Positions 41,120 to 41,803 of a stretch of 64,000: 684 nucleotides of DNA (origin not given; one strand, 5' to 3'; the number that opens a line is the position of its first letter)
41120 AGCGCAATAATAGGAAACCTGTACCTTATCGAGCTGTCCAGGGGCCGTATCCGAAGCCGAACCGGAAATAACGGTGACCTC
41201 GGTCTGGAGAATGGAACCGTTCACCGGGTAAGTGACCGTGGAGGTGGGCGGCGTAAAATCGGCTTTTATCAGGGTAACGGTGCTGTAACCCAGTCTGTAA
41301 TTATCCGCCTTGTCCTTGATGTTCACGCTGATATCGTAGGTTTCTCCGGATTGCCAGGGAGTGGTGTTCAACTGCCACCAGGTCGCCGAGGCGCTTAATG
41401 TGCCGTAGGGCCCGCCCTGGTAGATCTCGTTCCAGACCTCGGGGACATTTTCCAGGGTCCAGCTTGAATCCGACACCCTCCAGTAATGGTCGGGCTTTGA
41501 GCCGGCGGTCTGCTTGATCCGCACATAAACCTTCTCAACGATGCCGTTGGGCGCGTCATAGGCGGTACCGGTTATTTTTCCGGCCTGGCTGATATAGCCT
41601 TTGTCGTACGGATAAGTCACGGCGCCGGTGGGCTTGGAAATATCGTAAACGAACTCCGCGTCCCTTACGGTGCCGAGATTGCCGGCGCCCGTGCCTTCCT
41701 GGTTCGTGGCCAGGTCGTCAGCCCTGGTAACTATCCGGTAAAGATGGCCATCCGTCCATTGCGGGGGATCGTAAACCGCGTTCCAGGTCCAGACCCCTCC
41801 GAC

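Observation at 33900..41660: In-frame ~4.2-kb segmental duplication (10-11 modules) inside the giant gene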

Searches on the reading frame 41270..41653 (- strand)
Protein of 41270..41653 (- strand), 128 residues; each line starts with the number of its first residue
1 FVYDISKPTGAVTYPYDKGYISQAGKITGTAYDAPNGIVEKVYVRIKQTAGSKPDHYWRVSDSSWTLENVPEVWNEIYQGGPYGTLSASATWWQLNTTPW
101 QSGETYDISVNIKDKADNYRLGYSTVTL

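Call 58: predict_structure(alignment_id=A3)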
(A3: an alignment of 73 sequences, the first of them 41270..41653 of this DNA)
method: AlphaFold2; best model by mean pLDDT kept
length: 128 residues; sequences in the alignment: 73
mean_pLDDT: 91.5   pTM: 0.85
mean pLDDT of the five models: 91.5, 90.9, 90.7, 90.4, 86.7
residues with pLDDT >= 90: 92; 70-90: 35; 50-70: 1; < 50: 0
segments of 3 or more residues with pLDDT < 50: none
pLDDT, mean of each block of 10 residues (from residue 1): 87 92 89 86 97 96 94 91 91 94 95 93 80
secondary structure, 60 per line:
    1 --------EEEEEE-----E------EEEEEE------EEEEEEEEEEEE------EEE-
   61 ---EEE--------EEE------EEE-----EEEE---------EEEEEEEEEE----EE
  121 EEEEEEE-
elements in order: E9-14 E27-32 E39-50 E57-59 E64-66 E75-77 E84-86 E92-95 E105-114 E119-127

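Call 60: fold_search(model_id=the predicted structure, library=pdb)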
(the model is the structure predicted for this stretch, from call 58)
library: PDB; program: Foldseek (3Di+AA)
matches with E <= 10: 2000; with E <= 0.001: 13
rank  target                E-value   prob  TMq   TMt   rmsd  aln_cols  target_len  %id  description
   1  7ugq_G                4.9e-04  1.00  0.46  0.47   7.9       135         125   13  Cryo-EM structure of BG24 Fabs with an inferred germline CDRL1 and 10-1074 Fabs in complex with HIV-1 Env 6405-SOSIP.6 (released 2022-11-09)
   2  7rr0_B                4.9e-04  1.00  0.43  0.45   7.9       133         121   11  SARS-CoV-2 receptor binding domain bound to Fab PDI 222 (released 2021-10-06)
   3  6xqp_E                5.8e-04  1.00  0.53  0.37   5.0       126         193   10  Structure of human D462-E4 TCR in complex with human MR1-5-OP-RU (released 2020-08-26)
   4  9ezw_E                5.8e-04  0.99  0.35  0.36   8.1       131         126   14  Structure of the single-domain antibody VHH_h3 in complex with human Vsig4 (released 2025-10-29)
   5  9ezw_G                6.1e-04  1.00  0.37  0.38   8.1       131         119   15  Structure of the single-domain antibody VHH_h3 in complex with human Vsig4 (released 2025-10-29)
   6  2atp_A                7.6e-04  1.00  0.40  0.42   8.6       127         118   11  Crystal structure of a CD8ab heterodimer (released 2005-12-27)
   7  8te5                  7.6e-04  0.99  0.36  0.37   8.0       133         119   16  Crystal structure of a multiple lysine-to-arginine substitution mutant of the human CRIg C3b-binding domain (released 2023-07-12)
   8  9mia_H                8.4e-04  1.00  0.45  0.47   8.1       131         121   13  206-3G08 Fab in complex with HIV-1 GT1.1 v4.1 SOSIP Env trimer and RM20A3 Fab (released 2025-05-21)
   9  9cql_C                8.4e-04  1.00  0.44  0.46   8.4       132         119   16  Dimeric 9C2 gamma delta TCR bound by Fab 3 (released 2025-01-15)
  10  8tvh_F                8.9e-04  1.00  0.43  0.45   8.3       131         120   11  Langya henipavirus postfusion F protein in complex with 4G5 Fab, local refinement of the viral membrane proximal regio (released 2024-05-08)
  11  5imm_A                9.9e-04  0.99  0.37  0.39   7.9       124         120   14  Nanobody targeting mouse Vsig4 in Spacegroup P212121 (released 2017-01-11)
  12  2pnd                  9.9e-04  0.99  0.36  0.38   8.0       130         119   12  Structure or murine CRIg (released 2007-05-01)
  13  8hsc_F                9.9e-04  0.99  0.37  0.38   8.8       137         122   12  Gi bound Orphan GPR20 complex with Fab046 in ligand-free state (released 2023-03-08)
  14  8bg8_H                1.1e-03  0.99  0.40  0.42   8.2       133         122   12  SARS-CoV-2 S protein in complex with pT1696 Fab (released 2023-11-08)
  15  8gho_A                1.1e-03  0.98  0.33  0.34   9.3       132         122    8  GUCY2C-peptide bound to anti-GUCY2C-scFv antibody (released 2023-08-30)
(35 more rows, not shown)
